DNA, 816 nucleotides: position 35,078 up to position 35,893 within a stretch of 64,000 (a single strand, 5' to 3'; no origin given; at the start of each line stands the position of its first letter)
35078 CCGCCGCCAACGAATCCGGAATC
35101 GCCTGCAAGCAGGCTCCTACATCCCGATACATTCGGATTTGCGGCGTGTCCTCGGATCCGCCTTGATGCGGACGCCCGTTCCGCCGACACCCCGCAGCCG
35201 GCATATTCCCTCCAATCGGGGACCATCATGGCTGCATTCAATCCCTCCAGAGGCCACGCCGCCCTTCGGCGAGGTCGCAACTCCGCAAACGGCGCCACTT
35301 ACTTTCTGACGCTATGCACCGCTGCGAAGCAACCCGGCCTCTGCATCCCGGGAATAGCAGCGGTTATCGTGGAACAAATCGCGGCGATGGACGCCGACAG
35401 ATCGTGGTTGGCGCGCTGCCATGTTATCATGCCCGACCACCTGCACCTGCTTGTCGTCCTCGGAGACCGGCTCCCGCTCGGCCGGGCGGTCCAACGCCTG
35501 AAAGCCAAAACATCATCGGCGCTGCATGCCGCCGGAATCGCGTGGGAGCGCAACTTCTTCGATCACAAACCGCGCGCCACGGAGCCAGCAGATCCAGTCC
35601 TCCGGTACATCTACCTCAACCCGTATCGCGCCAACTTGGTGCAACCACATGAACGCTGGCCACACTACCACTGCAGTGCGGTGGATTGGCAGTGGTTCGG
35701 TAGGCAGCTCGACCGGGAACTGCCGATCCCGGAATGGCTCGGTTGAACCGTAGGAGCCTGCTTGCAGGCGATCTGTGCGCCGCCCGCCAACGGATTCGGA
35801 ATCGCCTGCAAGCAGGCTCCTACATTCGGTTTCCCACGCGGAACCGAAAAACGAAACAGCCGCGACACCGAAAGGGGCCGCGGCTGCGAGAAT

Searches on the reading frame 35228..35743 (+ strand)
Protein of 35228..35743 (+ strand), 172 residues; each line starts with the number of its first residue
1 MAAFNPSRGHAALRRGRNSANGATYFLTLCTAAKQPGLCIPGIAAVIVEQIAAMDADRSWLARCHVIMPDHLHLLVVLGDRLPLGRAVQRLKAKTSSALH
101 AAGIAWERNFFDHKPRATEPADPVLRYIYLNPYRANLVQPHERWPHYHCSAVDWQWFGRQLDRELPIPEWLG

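Call 86: search_protein_families(library=pfam, proteins=[window:35228-35743:+], max_evalue=0.01)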
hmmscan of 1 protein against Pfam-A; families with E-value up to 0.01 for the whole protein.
seq(172 aa): 1 family
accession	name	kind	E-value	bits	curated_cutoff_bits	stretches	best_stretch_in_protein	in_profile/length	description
PF01797.21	Y1_Tnp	-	0.00033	21.2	23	1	66-104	47-85/121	Transposase IS200 like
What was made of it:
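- The window encodes a RAYT-like protein with HUH and Y motifs (call 86).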
